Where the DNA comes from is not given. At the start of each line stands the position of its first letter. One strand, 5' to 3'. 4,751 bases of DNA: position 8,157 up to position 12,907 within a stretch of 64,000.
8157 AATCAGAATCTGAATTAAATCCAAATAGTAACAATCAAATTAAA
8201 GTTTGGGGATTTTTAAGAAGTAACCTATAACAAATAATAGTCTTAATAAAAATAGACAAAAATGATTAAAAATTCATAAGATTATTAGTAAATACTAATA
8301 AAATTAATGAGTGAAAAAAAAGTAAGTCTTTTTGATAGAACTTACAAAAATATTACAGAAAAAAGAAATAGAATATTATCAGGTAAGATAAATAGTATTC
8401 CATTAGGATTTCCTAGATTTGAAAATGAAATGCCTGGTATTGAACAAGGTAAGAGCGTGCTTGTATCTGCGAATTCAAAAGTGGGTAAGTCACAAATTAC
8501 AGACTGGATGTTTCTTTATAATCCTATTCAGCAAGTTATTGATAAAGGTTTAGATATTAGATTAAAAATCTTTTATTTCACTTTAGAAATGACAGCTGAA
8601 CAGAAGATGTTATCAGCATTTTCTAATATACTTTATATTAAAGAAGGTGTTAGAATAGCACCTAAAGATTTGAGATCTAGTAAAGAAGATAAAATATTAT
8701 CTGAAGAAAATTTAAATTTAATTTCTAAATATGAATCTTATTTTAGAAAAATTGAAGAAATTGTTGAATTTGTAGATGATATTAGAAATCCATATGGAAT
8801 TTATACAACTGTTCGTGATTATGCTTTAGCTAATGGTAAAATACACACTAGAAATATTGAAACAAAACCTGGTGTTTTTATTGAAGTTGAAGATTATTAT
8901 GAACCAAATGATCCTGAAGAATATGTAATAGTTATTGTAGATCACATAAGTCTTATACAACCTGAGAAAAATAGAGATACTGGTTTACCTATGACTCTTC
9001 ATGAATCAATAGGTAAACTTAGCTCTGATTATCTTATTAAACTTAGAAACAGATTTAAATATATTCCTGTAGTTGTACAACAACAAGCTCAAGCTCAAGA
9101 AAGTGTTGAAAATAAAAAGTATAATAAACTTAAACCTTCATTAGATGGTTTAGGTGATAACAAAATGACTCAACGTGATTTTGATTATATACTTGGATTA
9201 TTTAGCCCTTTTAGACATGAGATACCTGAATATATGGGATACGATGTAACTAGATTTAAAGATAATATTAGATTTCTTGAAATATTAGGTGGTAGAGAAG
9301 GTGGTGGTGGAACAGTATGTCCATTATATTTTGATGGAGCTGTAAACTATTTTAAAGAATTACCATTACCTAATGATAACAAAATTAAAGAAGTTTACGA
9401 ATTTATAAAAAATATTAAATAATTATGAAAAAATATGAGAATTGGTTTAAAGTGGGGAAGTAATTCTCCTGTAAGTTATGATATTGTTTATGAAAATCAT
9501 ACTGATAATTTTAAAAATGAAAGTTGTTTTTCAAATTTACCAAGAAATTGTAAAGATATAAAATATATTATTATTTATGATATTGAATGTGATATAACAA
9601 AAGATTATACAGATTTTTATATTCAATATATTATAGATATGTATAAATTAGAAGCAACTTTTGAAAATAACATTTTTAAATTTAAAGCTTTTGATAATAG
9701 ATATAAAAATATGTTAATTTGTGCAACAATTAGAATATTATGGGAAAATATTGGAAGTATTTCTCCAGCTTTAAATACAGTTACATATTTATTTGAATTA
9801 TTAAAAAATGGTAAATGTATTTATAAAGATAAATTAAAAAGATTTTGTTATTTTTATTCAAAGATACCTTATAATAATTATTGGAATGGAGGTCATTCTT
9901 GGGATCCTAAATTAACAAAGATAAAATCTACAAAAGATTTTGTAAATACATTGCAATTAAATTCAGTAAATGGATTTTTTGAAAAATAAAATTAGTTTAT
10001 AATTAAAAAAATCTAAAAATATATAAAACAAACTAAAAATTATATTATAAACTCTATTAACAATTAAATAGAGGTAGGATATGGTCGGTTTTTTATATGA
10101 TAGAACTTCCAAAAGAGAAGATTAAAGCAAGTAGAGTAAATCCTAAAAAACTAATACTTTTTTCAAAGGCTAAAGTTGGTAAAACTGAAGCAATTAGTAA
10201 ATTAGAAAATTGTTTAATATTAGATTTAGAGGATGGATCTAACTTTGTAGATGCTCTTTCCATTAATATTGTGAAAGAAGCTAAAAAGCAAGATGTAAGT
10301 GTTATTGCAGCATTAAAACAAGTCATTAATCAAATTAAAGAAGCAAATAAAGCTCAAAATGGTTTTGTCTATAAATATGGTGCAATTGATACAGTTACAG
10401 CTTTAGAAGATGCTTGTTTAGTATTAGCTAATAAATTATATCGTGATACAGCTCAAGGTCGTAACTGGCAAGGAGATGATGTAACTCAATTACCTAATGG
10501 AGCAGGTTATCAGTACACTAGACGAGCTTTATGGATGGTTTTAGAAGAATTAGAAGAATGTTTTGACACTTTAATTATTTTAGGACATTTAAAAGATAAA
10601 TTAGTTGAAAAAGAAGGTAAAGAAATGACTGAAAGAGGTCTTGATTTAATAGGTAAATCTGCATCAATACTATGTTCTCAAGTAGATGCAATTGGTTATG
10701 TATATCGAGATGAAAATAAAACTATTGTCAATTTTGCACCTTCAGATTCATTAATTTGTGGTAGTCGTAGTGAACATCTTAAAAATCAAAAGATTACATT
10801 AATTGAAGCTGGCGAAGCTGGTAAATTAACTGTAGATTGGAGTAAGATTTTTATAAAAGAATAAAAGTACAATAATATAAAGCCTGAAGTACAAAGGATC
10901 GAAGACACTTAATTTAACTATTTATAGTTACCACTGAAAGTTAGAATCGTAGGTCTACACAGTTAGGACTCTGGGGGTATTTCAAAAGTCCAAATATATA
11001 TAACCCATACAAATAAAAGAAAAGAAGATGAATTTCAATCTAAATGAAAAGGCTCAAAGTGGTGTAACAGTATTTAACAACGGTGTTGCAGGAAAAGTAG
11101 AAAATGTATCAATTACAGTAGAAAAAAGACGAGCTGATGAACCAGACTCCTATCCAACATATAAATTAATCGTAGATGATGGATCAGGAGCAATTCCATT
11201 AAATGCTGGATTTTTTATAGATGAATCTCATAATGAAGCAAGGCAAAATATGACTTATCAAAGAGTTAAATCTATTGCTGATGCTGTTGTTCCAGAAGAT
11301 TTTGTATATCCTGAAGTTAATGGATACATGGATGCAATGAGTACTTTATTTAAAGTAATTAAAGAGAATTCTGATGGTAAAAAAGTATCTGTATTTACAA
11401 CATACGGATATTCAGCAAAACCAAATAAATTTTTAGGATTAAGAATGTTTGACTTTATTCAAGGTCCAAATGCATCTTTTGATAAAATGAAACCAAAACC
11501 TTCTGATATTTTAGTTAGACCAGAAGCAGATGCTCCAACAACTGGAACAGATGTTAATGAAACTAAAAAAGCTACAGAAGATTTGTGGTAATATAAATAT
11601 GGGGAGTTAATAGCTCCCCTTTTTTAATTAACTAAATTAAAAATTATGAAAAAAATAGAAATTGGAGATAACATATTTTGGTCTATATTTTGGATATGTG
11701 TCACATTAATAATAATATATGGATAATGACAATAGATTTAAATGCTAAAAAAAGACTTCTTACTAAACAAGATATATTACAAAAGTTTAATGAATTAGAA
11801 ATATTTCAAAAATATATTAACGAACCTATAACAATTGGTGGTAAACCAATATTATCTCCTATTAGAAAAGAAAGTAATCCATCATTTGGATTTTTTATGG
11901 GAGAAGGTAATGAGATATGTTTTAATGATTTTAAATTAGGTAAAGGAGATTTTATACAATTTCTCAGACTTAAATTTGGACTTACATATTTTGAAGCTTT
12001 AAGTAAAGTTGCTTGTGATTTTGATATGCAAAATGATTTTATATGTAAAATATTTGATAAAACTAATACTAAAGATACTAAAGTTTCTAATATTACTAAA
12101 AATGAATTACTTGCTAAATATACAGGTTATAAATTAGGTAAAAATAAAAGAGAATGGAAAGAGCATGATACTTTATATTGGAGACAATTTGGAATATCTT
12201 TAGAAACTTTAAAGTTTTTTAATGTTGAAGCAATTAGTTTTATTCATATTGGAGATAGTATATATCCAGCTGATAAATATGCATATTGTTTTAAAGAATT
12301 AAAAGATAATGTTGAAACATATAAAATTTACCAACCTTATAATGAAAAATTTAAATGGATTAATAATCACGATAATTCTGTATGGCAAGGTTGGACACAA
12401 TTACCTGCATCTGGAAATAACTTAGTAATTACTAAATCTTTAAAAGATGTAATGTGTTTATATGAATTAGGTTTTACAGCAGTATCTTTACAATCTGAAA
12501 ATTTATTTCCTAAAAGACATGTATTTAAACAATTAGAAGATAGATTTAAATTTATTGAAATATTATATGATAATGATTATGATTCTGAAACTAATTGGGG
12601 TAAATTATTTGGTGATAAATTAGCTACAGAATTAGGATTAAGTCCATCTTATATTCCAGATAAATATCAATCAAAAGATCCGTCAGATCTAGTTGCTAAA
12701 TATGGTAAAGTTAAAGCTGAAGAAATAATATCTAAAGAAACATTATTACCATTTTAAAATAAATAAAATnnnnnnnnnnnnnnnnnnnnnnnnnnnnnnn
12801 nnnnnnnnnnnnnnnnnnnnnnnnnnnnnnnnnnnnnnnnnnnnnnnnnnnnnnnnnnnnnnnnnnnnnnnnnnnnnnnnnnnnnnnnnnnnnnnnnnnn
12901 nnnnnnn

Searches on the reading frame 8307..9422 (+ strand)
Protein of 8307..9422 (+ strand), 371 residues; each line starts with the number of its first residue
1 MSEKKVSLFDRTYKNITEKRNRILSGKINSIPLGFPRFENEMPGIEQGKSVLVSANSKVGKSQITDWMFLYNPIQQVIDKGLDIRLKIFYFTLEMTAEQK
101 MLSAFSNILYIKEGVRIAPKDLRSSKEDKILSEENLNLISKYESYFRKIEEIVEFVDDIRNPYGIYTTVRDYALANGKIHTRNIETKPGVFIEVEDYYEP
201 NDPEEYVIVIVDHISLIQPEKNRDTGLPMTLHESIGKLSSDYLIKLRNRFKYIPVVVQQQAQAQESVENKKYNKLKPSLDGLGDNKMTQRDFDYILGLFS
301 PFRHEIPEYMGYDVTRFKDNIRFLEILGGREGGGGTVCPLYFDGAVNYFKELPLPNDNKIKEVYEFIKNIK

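Call 28: search_protein_families(library=pfam, proteins=[window:8307-9422:+], max_evalue=0.001)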
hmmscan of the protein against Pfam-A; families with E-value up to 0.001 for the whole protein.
window:8307-9422:+ (371 aa): 1 family
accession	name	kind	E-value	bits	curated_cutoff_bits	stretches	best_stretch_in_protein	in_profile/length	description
PF03796.21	DnaB_C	-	2.8e-06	27.3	27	0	31-112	2-75/255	DnaB-like helicase C terminal domain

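Call 65: search_protein_families(library=phrogs, proteins=[window:8307-9422:+], max_evalue=0.00001)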
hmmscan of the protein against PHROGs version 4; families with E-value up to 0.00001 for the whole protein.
window:8307-9422:+ (371 aa): 2 families
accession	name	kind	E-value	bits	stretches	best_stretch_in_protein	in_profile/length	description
phrog_19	-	DNA, RNA and nucleotide metabolism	5.3e-15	56.3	1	16-357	322-585/621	DnaB-like replicative helicase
phrog_15558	-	unknown function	3.1e-09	37.5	1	150-302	196-343/403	-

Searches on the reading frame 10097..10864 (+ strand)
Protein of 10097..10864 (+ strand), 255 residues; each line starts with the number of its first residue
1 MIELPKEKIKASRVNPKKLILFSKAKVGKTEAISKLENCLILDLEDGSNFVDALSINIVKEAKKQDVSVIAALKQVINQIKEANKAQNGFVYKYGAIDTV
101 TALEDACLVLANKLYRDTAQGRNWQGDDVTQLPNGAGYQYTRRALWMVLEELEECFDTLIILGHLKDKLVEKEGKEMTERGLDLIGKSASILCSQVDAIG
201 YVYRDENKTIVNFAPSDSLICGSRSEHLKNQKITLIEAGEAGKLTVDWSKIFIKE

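Call 65: search_protein_families(library=phrogs, proteins=[window:10097-10864:+], max_evalue=0.00001)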
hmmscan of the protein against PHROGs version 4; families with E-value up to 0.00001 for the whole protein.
window:10097-10864:+ (255 aa): 3 families
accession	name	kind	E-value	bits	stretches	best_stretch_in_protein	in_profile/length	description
phrog_124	-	DNA, RNA and nucleotide metabolism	8.9e-25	88.8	1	1-233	27-242/382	Sak4-like ssDNA annealing protein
phrog_8097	-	DNA, RNA and nucleotide metabolism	4.1e-08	33.4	1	1-235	244-471/598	exonuclease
phrog_19299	-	head and packaging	4.4e-06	26.4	1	35-208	398-556/702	terminase large subunit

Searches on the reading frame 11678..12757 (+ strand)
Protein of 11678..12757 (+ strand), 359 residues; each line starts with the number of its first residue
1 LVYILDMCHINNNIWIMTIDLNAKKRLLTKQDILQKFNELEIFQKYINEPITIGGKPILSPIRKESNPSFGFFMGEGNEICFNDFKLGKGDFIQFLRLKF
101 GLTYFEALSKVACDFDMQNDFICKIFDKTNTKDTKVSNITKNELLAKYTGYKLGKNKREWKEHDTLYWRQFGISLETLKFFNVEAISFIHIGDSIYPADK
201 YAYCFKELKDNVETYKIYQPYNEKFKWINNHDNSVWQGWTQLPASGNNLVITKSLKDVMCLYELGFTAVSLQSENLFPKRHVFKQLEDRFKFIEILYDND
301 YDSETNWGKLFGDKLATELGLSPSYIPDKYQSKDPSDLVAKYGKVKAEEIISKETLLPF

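Call 28: search_protein_families(library=pfam, proteins=[window:11678-12757:+], max_evalue=0.001)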
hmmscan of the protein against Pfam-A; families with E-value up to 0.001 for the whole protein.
window:11678-12757:+ (359 aa): 0 families

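Call 65: search_protein_families(library=phrogs, proteins=[window:11678-12757:+], max_evalue=0.00001)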
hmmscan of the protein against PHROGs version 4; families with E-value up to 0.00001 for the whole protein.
window:11678-12757:+ (359 aa): 1 family
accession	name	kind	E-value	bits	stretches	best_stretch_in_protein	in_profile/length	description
phrog_12622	-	DNA, RNA and nucleotide metabolism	1.1e-56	193.7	1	3-303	6-311/415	DNA primase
